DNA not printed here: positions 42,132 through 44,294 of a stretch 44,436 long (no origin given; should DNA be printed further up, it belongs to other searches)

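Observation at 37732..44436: Six-gene exopolysaccharide operon built around a HasA-type synthase, in an unusual gene context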

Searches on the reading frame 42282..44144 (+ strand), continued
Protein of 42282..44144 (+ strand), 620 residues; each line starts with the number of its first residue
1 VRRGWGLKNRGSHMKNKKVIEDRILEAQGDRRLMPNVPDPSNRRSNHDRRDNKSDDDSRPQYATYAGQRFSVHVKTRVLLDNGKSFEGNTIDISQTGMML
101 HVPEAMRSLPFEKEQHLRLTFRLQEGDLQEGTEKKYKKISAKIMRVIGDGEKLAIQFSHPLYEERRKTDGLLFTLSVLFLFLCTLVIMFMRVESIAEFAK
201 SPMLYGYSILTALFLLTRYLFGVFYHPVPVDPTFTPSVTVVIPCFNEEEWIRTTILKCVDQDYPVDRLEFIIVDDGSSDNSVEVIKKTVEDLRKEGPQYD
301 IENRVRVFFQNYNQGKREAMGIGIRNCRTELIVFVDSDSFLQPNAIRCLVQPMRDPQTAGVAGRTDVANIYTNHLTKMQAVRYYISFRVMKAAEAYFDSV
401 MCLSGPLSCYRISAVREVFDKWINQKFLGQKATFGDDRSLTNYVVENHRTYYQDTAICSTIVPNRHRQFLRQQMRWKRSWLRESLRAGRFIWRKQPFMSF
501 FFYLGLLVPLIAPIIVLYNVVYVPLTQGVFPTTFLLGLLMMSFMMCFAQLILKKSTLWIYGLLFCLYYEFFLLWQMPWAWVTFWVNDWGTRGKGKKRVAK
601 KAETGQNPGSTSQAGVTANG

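Call 44: search_solved_structures(query=A4, max_evalue=1, show_alignments=2)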
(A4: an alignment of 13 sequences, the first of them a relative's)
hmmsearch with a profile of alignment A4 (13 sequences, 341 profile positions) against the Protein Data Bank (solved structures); distinct sequences matched with E-value up to 1: 77 (the best 60 are shown).
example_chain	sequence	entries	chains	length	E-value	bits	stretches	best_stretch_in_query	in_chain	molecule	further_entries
3cz8_A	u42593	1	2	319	1.6e-17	66.7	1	116-329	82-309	Putative sporulation-specific glycosylase ydhD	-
5jh8_A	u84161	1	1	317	6.4e-15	58.1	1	127-334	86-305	Probable chitinase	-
4s3j_A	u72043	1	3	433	1.4e-13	53.6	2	240-329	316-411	Cortical-lytic enzyme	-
4s3k_A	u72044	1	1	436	4e-13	52.2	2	250-331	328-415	Spore germination protein YaaH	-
4wiw_A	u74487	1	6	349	3.2e-08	36.1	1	118-334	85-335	Glycoside hydrolase family 18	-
4q6t_A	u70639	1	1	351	1.7e-07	33.7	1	116-332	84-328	Glycosyl hydrolase, family 18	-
3co4_A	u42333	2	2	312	5.3e-06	28.8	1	122-181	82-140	Chitinase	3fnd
4rl3_A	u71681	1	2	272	0.00037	22.7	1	132-181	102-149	Chitinase A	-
3sim_A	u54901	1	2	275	0.00069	21.8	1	131-181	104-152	Protein, Family 18 Chitinase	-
6jm7_A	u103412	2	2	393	0.00098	21.3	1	126-228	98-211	ofchtiv | ofchtiv-allosamidin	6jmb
3ian_A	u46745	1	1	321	0.0015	20.7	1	127-191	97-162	Chitinase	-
4mnj_A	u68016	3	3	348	0.0022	20.1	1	122-179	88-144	Chitinase A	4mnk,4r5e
5kz6_A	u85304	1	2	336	0.0029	19.8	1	123-155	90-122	Chitinase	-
7xmh_A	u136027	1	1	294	0.0032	19.6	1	131-180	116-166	Putative class III chitinase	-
8hw6_A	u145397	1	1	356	0.0042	19.2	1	119-217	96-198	Chitinase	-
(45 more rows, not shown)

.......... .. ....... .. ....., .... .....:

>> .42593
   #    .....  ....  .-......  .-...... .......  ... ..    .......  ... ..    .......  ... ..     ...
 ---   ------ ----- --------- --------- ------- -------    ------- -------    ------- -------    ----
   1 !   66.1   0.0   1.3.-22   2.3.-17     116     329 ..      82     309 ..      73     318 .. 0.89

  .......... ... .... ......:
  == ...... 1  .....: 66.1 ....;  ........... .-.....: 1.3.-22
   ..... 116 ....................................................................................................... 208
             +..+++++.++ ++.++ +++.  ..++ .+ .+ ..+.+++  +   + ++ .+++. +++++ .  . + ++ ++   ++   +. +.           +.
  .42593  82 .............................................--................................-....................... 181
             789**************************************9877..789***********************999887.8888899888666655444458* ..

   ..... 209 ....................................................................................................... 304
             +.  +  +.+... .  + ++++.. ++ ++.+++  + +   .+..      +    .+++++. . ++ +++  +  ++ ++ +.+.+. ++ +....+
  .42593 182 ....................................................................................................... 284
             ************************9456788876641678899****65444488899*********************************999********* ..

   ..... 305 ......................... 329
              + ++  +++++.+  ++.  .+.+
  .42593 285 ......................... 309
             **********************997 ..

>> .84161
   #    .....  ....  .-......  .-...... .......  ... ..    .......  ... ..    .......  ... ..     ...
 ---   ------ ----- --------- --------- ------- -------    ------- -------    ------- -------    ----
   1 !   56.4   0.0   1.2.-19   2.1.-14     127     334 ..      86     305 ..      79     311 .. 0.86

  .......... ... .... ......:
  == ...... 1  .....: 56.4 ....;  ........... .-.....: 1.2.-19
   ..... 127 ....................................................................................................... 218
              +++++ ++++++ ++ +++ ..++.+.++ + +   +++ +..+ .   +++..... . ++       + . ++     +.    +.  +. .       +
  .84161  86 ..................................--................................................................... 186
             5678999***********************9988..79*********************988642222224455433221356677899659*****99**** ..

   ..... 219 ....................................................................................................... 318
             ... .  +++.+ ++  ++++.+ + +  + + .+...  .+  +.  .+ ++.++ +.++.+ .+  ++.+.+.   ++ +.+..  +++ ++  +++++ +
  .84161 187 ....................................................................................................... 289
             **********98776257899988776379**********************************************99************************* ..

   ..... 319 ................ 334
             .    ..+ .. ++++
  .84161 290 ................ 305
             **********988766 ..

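Call 45: search_solved_structures(query=A3, max_evalue=1, show_alignments=2)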
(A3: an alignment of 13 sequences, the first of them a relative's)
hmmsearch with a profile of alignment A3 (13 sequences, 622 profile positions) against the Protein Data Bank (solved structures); distinct sequences matched with E-value up to 1: 8.
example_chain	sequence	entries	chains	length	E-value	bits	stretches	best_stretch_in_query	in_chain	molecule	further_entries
4u10_A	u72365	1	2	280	2.3e-12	49.3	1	76-149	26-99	Poly-beta-1,6-N-acetyl-D-glucosamine N-deacetylase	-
3vus_A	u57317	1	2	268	2.7e-11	45.8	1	60-144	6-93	Poly-beta-1,6-N-acetyl-D-glucosamine N-deacetylase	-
4f9d_A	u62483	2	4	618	1.6e-10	43.2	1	59-143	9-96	Poly-beta-1,6-N-acetyl-D-glucosamine N-deacetylase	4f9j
6dq3_A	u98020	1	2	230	4.2e-08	35.2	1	74-172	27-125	Polysaccharide deacetylase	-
4wcj_A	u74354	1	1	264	1.8e-05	26.5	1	58-188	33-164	Polysaccharide deacetylase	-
5bu6_A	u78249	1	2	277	0.00038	22.2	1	75-147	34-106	BpsB (PgaB), Poly-beta-1,6-N-acetyl-D-glucosamine N-deacetylase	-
6go1_A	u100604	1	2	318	0.0082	17.8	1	78-178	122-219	Polysaccharide deacetylase-like protein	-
6fcg_A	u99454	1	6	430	0.054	15.1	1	24-94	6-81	Glycoside hydrolase, GH17 family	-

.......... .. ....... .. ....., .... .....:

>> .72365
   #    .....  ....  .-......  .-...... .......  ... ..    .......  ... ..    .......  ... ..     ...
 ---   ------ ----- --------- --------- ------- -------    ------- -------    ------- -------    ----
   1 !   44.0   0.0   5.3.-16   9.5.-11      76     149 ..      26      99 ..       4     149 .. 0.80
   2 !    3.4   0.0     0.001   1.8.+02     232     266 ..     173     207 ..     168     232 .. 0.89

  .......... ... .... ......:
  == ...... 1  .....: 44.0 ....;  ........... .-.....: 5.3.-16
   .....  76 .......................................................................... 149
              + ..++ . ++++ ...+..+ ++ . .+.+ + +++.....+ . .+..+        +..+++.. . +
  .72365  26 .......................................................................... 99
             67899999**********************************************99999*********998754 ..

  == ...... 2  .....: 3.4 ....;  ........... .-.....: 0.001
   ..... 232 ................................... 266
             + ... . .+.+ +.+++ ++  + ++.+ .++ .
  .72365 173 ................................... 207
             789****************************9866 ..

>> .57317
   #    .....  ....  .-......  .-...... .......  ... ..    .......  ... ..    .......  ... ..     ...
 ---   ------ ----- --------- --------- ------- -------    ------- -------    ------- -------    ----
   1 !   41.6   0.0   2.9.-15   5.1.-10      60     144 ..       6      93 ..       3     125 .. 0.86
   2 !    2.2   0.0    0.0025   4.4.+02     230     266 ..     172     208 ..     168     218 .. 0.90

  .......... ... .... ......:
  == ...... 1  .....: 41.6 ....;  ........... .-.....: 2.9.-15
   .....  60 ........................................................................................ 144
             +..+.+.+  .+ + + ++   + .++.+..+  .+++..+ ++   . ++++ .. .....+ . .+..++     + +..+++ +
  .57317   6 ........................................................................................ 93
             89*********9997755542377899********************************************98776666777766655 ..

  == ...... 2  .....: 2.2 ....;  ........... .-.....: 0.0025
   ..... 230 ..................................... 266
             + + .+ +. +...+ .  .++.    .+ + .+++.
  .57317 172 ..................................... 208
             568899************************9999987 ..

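Call 59: predict_structure(alignment_id=A6)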
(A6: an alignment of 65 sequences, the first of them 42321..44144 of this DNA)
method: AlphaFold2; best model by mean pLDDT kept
length: 607 residues; sequences in the alignment: 65
mean_pLDDT: 81.5   pTM: 0.81
mean pLDDT of the five models: 81.5, 77.7, 76.4, 72.5, 72.0
residues with pLDDT >= 90: 193; 70-90: 342; 50-70: 41; < 50: 31
segments of 3 or more residues with pLDDT < 50: 1-3, 574-585, 592-607
pLDDT, mean of each block of 10 residues (from residue 1): 64 78 85 68 78 86 93 93 93 87 94 82 93 89 92 84 85 77 76 73 78 88 96 86 94 95 85 95 91 91 89 96 91 95 92 89 87 79 68 86 92 71 75 87 90 84 77 74 75 74 81 80 80 78 81 74 72 50 49 42 30
secondary structure, 60 per line:
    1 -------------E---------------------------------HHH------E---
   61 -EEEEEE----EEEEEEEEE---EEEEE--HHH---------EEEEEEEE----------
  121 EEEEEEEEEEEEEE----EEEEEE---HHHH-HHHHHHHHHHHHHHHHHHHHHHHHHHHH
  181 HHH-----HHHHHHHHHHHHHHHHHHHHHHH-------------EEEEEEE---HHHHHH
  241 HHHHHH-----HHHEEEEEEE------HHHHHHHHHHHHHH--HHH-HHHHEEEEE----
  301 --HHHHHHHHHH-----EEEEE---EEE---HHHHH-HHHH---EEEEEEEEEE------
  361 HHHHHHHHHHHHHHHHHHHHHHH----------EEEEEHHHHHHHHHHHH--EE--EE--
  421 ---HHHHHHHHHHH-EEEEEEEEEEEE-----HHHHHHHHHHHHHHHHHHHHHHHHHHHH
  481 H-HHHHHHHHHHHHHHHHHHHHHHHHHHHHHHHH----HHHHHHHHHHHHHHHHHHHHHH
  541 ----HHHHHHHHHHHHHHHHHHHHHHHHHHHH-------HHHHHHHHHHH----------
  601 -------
elements in order: E62-67 E72-80 E84-88 E103-110 E121-134 E139-144 H148-151 H153-183 H189-211 E225-231 H235-246 E255-261 H268-281 H288-291 E292-296 H303-312 E318-322 E326-328 H332-336 H338-341 E345-354 H361-383 E394-398 H399-410 H424-434 E436-447 H453-481 H483-514 H519-540 H545-572 H580-590

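Call 62: fold_search(model_id=the predicted structure, library=pdb)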
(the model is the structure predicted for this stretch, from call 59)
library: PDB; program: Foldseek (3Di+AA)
matches with E <= 10: 1157; with E <= 0.001: 328
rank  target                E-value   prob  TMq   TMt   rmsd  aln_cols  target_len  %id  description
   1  8smn_A                3.6e-22  1.00  0.56  0.65  14.7       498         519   22  Xenopus laevis hyaluronan synthase 1, nascent HA polymer bound state (released 2024-05-01)
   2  8smp_A                5.2e-22  1.00  0.57  0.66   7.5       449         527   24  Xenopus laevis hyaluronan synthase 1, UDP-bound, gating loop inserted state (released 2024-05-01)
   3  8smm_A                3.9e-21  1.00  0.46  0.54  17.8       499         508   22  Xenopus laevis hyaluronan synthase 1 (released 2024-05-01)
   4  9yq5_A                6.3e-21  1.00  0.52  0.63  14.0       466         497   22  Chlorella virus hyaluronan synthase bound to an inserted UDP-GlcA (released 2025-12-10)
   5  7sp7_A                5.0e-20  1.00  0.39  0.47  18.1       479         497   22  Chlorella virus hyaluronan synthase inhibited by UDP (released 2022-04-06)
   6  7sp8_A                1.2e-19  1.00  0.50  0.60  14.2       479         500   22  Chlorella virus Hyaluronan Synthase bound to UDP-GlcNAc (released 2022-04-06)
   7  9yq4_A                2.5e-19  1.00  0.53  0.64  13.7       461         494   22  Chlorella virus hyaluronan synthase bound to a proofreading UDP-GlcA (released 2025-12-10)
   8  7sp9_A                4.2e-19  1.00  0.40  0.48  18.0       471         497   22  Chlorella virus Hyaluronan Synthase in the GlcNAc-primed channel-closed state (released 2022-04-06)
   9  8sne_A                4.9e-19  1.00  0.53  0.65  14.8       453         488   21  Chlorella virus Hyaluronan Synthase bound to GlcA extended GlcNAc primer and UDP (released 2024-05-01)
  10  9kqc_A                1.3e-18  1.00  0.52  0.63   7.2       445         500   23  Chlorella virus Hyaluronan Synthase bound to VNAR (released 2025-05-14)
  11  9yq2_A                4.2e-18  1.00  0.51  0.62  14.1       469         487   21  Chlorella virus hyaluronan synthase bound to DDM (released 2025-12-10)
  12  8snc_A                5.4e-18  1.00  0.52  0.63   9.4       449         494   21  Chlorella virus Hyaluronan Synthase bound to GlcA extended GlcNAc primer (released 2024-05-01)
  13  7sp6_A                6.6e-18  1.00  0.49  0.59  10.2       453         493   23  Chlorella virus hyaluronan synthase (released 2022-04-06)
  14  6yv7_B                6.0e-15  1.00  0.41  0.69   6.7       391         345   18  Mannosyltransferase PcManGT from Pyrobaculum calidifontis (released 2020-07-22)
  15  6yv7_A                4.1e-14  1.00  0.41  0.69   6.8       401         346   18  Mannosyltransferase PcManGT from Pyrobaculum calidifontis (released 2020-07-22)
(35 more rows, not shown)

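Call 72: find_homologous_proteins(query=L001:11814-13721:+, max_evalue=1e-10)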
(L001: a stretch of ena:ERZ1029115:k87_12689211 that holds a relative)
Query L001:11814-13721:+ (635 aa): 1051 proteins with E <= 1e-10 among 7488 candidates; the best 120 are listed.
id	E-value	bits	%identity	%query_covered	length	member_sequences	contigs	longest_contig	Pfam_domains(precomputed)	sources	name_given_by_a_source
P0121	0.0e+0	1460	100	100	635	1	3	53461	-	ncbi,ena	-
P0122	0.0e+0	1257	84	100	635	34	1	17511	-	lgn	-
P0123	0.0e+0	1092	86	85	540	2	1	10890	-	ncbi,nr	ncbi:MAG: glycoside hydrolase, partial [Clostridia bacterium]|nr:glycoside hydrolase [Clostridia bac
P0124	0.0e+0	1033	69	100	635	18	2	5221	-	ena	-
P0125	7.7e-297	1004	66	100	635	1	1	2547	-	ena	-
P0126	1.5e-292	990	68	99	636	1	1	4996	-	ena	-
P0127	1.4e-291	987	68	99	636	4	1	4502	-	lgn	-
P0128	1.2e-259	881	63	96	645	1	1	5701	-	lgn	-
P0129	9.7e-256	868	61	100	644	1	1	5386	-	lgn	-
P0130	4.2e-254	863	61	99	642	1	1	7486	-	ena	-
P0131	2.2e-251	854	60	100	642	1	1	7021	-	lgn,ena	-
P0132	1.8e-250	851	62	96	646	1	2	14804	-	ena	-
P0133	1.2e-249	848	60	99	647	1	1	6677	-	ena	-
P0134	2.8e-249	847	60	100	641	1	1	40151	-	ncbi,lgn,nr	ncbi:MAG: hypothetical protein Q4E45_02165 [Eubacteriales bacterium]|nr:hypothetical protein [Eubact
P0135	5.3e-249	846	60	100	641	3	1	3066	-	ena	-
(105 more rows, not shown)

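Call 86: predict_structure(alignment_id=A8)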
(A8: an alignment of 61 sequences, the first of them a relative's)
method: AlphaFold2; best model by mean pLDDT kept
length: 635 residues; sequences in the alignment: 61
mean_pLDDT: 87.4   pTM: 0.84
mean pLDDT of the five models: 87.4, 86.0, 85.1, 84.1, 81.7
residues with pLDDT >= 90: 387; 70-90: 178; 50-70: 47; < 50: 23
segments of 3 or more residues with pLDDT < 50: 287-293, 614-622
pLDDT, mean of each block of 10 residues (from residue 1): 73 86 91 77 55 84 91 95 88 85 96 97 96 97 90 94 91 79 87 90 83 89 88 76 88 93 91 91 64 69 90 88 92 92 97 96 93 96 95 95 94 91 95 94 92 94 91 96 94 95 96 94 85 95 96 94 95 71 77 95 82 46 56 56
secondary structure, 60 per line:
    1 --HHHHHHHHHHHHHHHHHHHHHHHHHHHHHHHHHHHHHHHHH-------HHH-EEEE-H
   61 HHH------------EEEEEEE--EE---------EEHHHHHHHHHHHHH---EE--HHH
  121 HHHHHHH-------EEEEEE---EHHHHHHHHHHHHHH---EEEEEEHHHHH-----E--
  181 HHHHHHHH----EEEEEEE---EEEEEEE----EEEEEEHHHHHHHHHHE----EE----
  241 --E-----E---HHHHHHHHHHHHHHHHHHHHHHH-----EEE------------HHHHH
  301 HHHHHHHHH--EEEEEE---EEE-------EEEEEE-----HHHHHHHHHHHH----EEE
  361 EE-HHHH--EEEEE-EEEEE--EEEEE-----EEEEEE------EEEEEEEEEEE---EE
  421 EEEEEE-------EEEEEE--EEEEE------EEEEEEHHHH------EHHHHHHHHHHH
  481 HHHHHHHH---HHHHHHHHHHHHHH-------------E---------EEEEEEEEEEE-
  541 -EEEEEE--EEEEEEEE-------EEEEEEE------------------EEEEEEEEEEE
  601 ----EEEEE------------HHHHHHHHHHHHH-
elements in order: H3-43 E55-58 H60-63 E76-82 H98-110 H118-127 E135-140 H145-158 E162-167 H168-172 H181-188 E193-199 E203-209 E214-219 H220-229 H253-275 E281-283 H296-309 E312-317 E321-323 E331-336 H342-353 E358-362 H364-367 E370-374 E376-380 E383-387 E393-398 E405-415 E419-426 E434-439 E442-446 E453-458 H459-462 H470-488 H492-505 E529-539 E542-547 E550-557 E565-571 E590-600 E605-609 H622-634
